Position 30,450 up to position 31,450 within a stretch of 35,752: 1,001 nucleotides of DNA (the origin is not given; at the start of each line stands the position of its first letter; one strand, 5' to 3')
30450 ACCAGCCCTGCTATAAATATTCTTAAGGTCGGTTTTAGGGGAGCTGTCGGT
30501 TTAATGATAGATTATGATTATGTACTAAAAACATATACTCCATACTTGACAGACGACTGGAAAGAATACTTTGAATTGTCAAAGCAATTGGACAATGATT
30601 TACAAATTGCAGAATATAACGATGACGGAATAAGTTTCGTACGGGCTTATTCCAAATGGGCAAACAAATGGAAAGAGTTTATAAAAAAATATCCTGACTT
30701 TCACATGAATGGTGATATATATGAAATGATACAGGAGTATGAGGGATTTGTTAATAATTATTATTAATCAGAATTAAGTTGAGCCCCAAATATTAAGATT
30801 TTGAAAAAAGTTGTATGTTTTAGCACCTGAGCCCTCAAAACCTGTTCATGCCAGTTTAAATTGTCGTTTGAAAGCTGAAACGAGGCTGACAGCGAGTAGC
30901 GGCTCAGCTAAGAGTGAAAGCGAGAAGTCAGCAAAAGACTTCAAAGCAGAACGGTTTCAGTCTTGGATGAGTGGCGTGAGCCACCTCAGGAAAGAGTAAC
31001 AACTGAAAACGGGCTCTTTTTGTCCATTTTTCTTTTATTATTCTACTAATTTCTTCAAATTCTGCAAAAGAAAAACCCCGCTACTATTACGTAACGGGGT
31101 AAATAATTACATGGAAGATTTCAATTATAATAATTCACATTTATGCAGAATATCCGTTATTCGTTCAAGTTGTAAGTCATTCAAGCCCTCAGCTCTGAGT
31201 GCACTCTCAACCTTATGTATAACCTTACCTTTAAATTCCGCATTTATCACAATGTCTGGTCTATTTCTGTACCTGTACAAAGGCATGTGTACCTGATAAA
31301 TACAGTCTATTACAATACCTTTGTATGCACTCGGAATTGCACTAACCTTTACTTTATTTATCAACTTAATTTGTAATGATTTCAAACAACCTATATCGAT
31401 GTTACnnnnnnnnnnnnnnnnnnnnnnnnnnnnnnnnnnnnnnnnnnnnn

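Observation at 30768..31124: G+C-enriched, hairpin-dense, ORF-poor block inside the island: candidate new structured RNA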

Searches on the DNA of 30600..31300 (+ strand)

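Call 5: search_rna_families(source=window, start=30600, end=31300, threshold=evalue, max_evalue=10, show_alignments=5)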
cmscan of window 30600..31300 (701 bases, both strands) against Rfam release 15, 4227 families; matches with E-value up to 10: 7.
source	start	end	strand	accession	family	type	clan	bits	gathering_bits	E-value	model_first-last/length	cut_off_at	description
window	31057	31144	-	RF02732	JA04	Gene; sRNA;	-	23.5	81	0.62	1-81/81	no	Aggregatibacter sRNA JA04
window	31071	31160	-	RF02701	PsrR1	Gene; sRNA;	-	20.4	42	0.29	1-79/79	no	Photosynthesis regulatory RNA1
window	31065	31134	-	RF04312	trpB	Cis-reg;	-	19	59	5.9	1-107/107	no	trpB ncRNA motif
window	31064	31123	-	RF00489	ctRNA_p42d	Gene; antisense;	-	17.2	50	0.97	1-46/46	no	ctRNA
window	30865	30897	+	RF03031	ssnA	Cis-reg;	-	16.6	37.3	0.21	1-48/48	no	ssnA RNA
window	31068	31120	-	RF02278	Betaproteobacteria_toxic_sRNA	Gene; sRNA;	-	15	50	3.1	1-64/64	no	Betaproteobacteria toxic small RNA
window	30924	31053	-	RF01417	RSV_RNA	Cis-reg;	-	7.9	105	9.9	11-120/289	no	Retroviral 3'UTR stability element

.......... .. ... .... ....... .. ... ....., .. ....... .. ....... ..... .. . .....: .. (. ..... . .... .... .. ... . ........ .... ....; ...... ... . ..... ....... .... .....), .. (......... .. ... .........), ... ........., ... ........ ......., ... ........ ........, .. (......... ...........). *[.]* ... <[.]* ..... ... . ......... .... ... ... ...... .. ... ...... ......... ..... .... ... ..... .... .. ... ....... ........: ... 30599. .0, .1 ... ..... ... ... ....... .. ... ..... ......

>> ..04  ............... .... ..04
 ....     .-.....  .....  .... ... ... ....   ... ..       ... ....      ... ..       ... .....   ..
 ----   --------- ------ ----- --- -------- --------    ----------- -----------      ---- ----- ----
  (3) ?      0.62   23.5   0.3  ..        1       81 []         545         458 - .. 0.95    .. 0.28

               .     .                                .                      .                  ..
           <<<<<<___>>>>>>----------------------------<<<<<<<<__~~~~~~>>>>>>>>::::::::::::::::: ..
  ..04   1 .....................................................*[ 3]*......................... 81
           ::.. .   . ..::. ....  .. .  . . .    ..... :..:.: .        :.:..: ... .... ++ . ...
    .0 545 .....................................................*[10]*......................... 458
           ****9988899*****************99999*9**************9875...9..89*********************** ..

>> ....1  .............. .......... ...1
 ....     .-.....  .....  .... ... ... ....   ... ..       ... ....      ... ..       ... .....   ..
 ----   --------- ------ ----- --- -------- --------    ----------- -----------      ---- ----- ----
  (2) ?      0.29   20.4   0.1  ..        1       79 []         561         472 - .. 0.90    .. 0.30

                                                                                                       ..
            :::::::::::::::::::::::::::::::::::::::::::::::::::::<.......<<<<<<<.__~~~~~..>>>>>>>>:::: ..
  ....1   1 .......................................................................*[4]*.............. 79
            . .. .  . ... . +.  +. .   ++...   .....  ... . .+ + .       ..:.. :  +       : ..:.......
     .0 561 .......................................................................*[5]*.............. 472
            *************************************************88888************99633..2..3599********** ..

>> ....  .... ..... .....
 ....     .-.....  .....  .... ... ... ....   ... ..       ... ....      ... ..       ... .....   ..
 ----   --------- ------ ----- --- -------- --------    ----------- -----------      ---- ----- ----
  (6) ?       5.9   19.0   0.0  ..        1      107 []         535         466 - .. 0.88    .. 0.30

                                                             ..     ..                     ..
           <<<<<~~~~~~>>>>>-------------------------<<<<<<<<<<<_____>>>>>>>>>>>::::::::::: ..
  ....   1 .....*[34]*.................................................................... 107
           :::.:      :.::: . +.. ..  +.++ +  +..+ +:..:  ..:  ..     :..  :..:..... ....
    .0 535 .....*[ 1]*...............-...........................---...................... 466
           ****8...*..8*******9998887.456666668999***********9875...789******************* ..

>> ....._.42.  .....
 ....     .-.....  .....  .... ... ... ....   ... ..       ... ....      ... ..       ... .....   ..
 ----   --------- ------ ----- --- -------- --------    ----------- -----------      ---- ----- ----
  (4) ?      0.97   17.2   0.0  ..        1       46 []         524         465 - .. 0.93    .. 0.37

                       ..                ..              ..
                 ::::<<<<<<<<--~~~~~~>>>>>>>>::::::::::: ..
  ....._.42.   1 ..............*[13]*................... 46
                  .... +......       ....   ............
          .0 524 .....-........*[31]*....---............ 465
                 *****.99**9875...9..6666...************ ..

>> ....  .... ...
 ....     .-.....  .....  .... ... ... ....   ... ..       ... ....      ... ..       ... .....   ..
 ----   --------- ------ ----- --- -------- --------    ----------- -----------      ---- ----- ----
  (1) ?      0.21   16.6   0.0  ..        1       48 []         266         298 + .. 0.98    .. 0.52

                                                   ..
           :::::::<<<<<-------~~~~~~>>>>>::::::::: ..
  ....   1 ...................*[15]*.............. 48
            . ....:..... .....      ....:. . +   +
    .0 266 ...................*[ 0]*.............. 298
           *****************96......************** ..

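Call 11: search_dna_similar(query=window:30768-31124:+, collection=phages, mode=distant, max_evalue=0.01)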
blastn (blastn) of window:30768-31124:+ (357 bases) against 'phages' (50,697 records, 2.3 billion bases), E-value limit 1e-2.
No match.

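Call 12: search_dna_similar(query=window:30768-31124:+, collection=plasmids, mode=distant, max_evalue=0.01)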
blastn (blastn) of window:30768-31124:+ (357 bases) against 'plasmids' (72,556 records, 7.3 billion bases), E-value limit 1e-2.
No match.

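Call 60: build_rna_model(alignment_id=A5, structure=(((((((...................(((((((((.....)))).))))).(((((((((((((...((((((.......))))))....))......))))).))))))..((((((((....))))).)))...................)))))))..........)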
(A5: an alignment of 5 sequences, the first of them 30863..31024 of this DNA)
Model R1 built from alignment A5 (5 sequences, 169 columns); structure: as given.
model positions 166; base pairs 43; branch points 2; effective number of sequences 1.03; information 0.591 bits per position. Calibrated on 0.2 Mb of random sequence (short: E-values are rough).
structure used (alignment columns):
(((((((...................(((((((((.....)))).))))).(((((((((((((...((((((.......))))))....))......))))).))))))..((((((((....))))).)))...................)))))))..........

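Call 61: search_with_rna_model(model_id=R1, sources=[window, L004, L010, L014, L016, L018, L020, L021, L022, L023, L024, L025, L026, L028, L043, L044, L045, L030, L031, L032, L033, L034, L035, L036, L037, L038, L039, L040, L041], max_evalue=1, make_alignment=true)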
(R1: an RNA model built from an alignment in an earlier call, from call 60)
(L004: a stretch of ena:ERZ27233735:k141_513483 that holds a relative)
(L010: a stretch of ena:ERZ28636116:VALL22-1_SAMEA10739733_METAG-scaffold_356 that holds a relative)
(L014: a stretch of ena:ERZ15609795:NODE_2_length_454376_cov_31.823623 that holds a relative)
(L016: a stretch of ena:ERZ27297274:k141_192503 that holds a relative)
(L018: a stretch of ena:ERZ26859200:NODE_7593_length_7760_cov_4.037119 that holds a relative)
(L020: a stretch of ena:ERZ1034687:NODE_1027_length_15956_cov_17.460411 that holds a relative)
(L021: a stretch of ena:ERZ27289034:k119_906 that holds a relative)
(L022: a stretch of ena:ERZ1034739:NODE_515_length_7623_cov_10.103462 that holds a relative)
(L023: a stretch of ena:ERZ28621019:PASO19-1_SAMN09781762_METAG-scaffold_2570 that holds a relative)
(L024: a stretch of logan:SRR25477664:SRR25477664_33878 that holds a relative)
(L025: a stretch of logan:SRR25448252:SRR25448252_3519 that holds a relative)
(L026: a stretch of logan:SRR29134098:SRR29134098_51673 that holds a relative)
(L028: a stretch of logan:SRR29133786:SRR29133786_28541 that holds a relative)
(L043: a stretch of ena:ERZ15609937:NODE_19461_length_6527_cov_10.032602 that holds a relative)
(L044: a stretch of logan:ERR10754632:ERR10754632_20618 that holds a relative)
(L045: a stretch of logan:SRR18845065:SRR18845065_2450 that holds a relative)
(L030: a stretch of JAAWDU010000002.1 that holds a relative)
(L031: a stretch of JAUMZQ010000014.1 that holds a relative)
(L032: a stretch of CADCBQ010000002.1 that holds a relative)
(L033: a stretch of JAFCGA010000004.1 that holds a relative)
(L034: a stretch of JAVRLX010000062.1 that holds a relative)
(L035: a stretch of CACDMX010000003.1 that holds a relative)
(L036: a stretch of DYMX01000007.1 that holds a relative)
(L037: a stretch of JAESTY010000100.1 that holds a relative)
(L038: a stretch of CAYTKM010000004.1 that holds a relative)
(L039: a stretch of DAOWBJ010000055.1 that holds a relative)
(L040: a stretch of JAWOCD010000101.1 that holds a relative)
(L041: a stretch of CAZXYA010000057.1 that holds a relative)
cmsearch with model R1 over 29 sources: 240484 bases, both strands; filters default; matches with E-value up to 1: 15.
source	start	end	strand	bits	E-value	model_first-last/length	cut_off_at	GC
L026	3996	4163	-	199.7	3.4e-43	1-166/166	no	0.48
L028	1688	1854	-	192.1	1.8e-41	1-166/166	no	0.47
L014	6308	6471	-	176.6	6.2e-38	1-166/166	no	0.48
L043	2433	2592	-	165.4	2.2e-35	1-166/166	no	0.47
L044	73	232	-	165.4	2.2e-35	1-166/166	no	0.47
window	30863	31024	+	150.7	5e-32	1-166/166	no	0.49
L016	664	825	-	150.7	5e-32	1-166/166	no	0.49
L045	2119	2266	-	45.6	4.7e-08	1-166/166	no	0.53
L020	6310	6460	-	34.9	1.3e-05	1-166/166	no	0.53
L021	6137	6287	-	34.9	1.3e-05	1-166/166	no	0.53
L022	6051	6201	-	34.9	1.3e-05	1-166/166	no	0.53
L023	1898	2048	-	34.9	1.3e-05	1-166/166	no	0.53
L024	1340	1490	-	31.1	9.4e-05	1-166/166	no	0.52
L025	1353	1503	-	31.1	9.4e-05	1-166/166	no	0.52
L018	6326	6476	-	29.7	0.0002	1-166/166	no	0.53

Alignment A6: 15 matches aligned to the model, 170 columns, each read 5' to 3' on its own strand. Consensus structure (alignment columns), stored with it:
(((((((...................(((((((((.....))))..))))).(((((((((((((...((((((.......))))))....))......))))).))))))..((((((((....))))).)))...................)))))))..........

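Call 71: search_with_rna_model(model_id=R1, sources=[window, L014, L018, L020, L024, L026, L028, L043, L045, L046, L047, L048, L049, L050, L051, L052, L053, L054, L055, L056, L057, L058, L059, L060, L061], max_evalue=1, make_alignment=true)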
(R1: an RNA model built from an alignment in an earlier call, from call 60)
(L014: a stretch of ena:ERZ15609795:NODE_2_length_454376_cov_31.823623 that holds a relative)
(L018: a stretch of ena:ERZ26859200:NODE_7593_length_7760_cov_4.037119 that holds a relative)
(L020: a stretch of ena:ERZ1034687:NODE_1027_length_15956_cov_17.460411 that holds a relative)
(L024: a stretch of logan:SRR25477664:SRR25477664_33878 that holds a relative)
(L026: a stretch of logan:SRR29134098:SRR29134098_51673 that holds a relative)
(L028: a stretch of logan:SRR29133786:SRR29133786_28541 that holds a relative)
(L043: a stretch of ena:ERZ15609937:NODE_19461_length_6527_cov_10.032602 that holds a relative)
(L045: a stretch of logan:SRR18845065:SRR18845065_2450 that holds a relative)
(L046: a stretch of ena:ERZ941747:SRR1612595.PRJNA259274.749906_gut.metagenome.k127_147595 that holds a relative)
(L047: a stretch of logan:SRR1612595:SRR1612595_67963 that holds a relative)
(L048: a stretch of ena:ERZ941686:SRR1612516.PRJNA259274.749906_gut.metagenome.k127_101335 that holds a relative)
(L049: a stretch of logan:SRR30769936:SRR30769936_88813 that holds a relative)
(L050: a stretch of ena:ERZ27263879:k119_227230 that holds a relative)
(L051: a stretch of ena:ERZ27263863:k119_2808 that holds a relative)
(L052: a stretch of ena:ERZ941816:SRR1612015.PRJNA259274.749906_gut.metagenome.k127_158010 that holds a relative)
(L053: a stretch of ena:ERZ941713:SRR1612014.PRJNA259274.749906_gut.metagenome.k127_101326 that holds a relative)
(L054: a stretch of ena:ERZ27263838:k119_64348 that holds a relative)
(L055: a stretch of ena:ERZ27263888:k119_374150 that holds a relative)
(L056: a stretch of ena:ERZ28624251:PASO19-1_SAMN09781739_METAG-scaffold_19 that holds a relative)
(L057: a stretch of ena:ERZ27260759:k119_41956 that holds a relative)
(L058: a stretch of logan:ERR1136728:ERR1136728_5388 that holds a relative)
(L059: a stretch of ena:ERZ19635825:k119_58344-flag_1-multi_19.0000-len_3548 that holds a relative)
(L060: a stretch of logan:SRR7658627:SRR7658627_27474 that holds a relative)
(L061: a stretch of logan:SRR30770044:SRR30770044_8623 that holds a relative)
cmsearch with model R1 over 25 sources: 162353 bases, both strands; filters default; matches with E-value up to 1: 24.
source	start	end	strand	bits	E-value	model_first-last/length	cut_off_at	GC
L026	3996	4163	-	199.7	2.3e-43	1-166/166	no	0.48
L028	1688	1854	-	192.1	1.2e-41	1-166/166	no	0.47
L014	6308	6471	-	176.6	4.2e-38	1-166/166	no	0.48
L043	2433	2592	-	165.4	1.5e-35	1-166/166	no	0.47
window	30863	31024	+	150.7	3.4e-32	1-166/166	no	0.49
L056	6389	6550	-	150.7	3.4e-32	1-166/166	no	0.49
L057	6389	6550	-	150.7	3.4e-32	1-166/166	no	0.49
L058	2086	2247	-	150.7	3.4e-32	1-166/166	no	0.49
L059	3101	3262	-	150.7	3.4e-32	1-166/166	no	0.49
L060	2079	2240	-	150.7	3.4e-32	1-166/166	no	0.49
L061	1156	1316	-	141.5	4.3e-30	1-166/166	no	0.5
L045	2119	2266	-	45.6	3.2e-08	1-166/166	no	0.53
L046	3385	3538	-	38.9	1e-06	1-166/166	no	0.52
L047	2991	3144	-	38.9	1e-06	1-166/166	no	0.52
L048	3385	3538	-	38.9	1e-06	1-166/166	no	0.52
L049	3385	3538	-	38.9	1e-06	1-166/166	no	0.52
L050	1179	1332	-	38.9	1e-06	1-166/166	no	0.52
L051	2678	2831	-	38.9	1e-06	1-166/166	no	0.52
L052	1440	1593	-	38.9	1e-06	1-166/166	no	0.52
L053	811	964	-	38.9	1e-06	1-166/166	no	0.52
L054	444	597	-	38.9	1e-06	1-166/166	no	0.52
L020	6310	6460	-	34.9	8.9e-06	1-166/166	no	0.53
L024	1340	1490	-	31.1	6.3e-05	1-166/166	no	0.52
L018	6326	6476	-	29.7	0.00013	1-166/166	no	0.53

Alignment A7: 24 matches aligned to the model, 170 columns, each read 5' to 3' on its own strand. Consensus structure (alignment columns), stored with it:
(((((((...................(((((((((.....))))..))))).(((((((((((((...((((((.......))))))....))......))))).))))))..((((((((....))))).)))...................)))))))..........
